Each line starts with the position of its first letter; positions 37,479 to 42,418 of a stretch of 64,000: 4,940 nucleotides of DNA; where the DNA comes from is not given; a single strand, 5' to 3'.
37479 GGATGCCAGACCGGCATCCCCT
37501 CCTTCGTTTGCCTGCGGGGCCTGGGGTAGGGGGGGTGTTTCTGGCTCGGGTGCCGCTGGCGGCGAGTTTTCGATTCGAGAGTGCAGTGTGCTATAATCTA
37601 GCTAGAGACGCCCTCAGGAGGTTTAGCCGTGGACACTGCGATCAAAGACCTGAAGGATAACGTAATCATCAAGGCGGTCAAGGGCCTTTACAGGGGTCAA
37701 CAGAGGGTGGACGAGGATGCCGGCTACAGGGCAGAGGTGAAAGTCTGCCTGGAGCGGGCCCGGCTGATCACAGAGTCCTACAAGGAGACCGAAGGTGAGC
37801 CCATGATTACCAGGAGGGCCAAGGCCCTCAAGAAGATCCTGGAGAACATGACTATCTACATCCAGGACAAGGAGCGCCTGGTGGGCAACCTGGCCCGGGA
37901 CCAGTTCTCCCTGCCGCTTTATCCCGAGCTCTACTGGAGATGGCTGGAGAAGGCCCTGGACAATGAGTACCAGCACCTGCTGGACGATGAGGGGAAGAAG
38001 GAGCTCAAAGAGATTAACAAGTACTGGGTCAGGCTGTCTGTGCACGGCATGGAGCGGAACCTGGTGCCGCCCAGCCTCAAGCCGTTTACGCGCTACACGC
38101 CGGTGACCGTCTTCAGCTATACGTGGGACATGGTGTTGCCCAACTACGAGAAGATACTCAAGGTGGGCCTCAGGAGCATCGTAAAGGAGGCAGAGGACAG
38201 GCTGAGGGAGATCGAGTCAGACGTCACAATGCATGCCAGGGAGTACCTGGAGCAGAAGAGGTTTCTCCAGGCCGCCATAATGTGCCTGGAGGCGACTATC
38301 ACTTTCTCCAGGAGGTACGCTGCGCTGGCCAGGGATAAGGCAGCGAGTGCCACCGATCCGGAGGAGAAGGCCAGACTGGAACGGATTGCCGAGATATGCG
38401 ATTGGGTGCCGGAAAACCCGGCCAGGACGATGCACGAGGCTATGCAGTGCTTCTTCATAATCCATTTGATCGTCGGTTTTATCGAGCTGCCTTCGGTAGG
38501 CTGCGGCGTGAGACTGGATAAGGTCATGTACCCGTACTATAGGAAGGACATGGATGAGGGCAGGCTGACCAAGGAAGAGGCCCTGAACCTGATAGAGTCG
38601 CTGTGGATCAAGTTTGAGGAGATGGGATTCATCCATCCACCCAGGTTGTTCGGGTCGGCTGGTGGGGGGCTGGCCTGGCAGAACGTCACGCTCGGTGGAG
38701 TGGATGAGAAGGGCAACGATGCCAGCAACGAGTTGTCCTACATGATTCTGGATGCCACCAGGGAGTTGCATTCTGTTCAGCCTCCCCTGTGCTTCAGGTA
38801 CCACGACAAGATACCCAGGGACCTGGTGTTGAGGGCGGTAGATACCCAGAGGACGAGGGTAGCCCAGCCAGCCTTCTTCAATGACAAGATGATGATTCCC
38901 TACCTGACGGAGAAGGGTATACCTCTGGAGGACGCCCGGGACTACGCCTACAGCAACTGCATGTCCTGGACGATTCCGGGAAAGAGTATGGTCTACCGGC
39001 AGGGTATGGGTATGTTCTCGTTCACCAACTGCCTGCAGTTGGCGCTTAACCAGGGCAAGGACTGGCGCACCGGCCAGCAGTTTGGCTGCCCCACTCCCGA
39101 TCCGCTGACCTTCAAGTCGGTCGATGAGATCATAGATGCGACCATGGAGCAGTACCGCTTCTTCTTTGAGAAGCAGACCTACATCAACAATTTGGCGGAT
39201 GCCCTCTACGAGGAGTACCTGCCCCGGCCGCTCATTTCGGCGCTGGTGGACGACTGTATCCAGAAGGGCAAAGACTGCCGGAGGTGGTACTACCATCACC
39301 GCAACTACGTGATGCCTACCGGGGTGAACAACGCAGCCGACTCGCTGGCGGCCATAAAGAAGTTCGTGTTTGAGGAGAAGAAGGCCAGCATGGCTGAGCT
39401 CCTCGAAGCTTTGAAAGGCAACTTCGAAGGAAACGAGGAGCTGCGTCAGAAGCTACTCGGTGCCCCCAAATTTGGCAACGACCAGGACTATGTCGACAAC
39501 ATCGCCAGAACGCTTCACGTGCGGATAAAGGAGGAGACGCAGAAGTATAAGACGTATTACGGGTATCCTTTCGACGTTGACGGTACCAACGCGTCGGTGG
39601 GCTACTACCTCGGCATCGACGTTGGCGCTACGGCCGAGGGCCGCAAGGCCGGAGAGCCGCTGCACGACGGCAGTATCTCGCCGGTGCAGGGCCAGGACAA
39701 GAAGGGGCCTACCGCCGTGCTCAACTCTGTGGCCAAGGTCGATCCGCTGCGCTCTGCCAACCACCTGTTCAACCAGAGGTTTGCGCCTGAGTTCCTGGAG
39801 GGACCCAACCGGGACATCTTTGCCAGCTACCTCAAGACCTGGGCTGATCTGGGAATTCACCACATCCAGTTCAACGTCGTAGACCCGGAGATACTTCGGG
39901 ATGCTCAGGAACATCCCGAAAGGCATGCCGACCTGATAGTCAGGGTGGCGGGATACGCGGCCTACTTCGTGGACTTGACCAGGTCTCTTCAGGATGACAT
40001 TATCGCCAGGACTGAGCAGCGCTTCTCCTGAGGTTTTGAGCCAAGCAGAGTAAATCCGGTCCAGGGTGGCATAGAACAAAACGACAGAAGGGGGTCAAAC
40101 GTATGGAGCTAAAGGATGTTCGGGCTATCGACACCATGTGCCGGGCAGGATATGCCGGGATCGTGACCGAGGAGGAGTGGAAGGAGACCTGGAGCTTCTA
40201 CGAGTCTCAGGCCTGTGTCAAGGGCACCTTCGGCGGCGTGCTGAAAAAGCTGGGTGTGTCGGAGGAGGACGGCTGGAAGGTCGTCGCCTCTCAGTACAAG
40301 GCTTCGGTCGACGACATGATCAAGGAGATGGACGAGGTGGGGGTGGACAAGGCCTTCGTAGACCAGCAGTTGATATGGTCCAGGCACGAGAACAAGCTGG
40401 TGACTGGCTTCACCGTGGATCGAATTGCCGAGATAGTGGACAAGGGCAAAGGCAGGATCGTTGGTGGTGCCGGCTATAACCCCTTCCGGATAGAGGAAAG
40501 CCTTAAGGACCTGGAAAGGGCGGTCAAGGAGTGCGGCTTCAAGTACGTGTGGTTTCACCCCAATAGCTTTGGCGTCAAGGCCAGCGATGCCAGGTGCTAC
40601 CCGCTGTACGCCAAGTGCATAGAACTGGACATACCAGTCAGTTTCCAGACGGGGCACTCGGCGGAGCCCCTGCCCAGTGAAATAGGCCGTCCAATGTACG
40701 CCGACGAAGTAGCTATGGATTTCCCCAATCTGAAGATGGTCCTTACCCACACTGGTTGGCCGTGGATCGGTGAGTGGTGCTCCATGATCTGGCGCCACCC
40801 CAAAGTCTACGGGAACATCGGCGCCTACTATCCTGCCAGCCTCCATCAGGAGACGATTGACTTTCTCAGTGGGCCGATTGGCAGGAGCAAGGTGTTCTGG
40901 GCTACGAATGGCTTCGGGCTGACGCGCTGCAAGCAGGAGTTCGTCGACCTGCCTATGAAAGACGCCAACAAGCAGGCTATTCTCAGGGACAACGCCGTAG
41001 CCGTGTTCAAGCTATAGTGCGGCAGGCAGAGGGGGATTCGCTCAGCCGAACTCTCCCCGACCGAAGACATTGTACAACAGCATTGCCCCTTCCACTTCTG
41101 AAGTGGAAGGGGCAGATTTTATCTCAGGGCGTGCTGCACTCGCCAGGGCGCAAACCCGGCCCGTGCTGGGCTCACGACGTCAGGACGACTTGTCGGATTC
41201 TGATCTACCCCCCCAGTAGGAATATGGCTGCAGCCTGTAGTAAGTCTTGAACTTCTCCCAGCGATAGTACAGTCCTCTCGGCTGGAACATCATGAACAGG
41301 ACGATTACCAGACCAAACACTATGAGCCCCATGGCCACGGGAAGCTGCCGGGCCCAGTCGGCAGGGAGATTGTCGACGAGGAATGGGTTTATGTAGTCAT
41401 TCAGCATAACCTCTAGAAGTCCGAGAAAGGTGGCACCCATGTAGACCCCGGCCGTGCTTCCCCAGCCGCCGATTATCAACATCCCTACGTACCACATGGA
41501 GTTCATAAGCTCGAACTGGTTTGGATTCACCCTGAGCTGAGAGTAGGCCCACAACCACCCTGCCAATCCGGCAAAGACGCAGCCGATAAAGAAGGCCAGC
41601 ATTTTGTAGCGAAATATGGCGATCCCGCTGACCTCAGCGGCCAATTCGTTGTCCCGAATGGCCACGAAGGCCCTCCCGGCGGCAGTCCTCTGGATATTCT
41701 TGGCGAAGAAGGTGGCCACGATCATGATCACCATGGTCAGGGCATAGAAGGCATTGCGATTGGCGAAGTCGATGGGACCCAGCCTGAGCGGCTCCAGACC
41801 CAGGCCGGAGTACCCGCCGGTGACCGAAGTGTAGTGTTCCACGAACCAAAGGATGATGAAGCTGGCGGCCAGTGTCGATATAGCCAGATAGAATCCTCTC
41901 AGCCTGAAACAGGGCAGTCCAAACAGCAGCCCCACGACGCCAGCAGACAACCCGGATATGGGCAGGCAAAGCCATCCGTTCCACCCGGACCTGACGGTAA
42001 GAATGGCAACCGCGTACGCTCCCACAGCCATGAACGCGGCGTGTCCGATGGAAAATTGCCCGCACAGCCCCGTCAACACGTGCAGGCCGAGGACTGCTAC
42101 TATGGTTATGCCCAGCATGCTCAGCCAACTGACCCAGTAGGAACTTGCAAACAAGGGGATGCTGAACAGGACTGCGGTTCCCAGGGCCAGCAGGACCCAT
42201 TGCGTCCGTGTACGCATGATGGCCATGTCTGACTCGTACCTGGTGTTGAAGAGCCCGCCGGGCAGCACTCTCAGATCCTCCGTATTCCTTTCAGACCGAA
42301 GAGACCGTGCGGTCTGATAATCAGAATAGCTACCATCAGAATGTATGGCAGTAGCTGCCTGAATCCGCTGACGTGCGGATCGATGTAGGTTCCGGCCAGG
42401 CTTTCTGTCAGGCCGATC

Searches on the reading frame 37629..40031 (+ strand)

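Call 61: search_protein_families(library=pfam, proteins=[window:37629-40031:+], max_evalue=0.00001)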
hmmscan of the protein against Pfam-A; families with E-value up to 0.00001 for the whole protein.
window:37629-40031:+ (800 aa): 2 families
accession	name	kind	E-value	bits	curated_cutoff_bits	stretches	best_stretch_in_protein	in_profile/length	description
PF02901.20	PFL-like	-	2e-181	605.4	24.3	1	33-651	15-636/647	Pyruvate formate lyase-like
PF01228.26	Gly_radical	-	9.3e-28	97.3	22.2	1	682-781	4-106/106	Glycine radical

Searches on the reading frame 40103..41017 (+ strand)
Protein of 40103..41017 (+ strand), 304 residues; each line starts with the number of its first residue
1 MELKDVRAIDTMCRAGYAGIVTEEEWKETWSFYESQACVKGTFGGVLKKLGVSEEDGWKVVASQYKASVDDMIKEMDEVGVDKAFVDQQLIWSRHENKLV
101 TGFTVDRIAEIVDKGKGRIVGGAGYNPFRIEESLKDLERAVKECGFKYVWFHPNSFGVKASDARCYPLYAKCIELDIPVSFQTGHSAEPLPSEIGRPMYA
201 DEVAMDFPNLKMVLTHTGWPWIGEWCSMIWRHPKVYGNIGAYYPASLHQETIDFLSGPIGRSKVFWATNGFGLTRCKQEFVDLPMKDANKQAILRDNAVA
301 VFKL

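Call 61: search_protein_families(library=pfam, proteins=[window:40103-41017:+], max_evalue=0.00001)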
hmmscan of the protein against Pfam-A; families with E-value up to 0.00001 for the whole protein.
window:40103-41017:+ (304 aa): 1 family
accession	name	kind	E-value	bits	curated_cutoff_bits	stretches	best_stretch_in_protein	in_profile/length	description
PF04909.20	Amidohydro_2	-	1e-27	98.1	26.4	1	104-304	65-289/289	Amidohydrolase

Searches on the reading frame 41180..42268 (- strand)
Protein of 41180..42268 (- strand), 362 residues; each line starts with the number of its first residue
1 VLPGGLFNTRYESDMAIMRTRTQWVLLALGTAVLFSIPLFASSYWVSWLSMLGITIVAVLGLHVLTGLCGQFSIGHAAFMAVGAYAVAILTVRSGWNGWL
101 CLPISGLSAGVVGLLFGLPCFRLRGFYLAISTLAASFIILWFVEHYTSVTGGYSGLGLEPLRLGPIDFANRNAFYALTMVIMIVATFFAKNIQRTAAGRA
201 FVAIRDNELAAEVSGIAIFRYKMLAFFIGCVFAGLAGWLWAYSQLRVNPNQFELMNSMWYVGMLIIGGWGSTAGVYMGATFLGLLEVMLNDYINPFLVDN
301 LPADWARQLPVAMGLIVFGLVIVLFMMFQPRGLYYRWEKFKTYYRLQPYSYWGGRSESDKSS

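Call 61: search_protein_families(library=pfam, proteins=[window:41180-42268:-], max_evalue=0.00001)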
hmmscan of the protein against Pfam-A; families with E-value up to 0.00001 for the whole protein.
window:41180-42268:- (362 aa): 1 family
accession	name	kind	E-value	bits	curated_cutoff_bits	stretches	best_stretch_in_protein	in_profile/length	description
PF02653.21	BPD_transp_2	-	4.2e-43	147.9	26.8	1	46-325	3-268/269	Branched-chain amino acid transport system / permease component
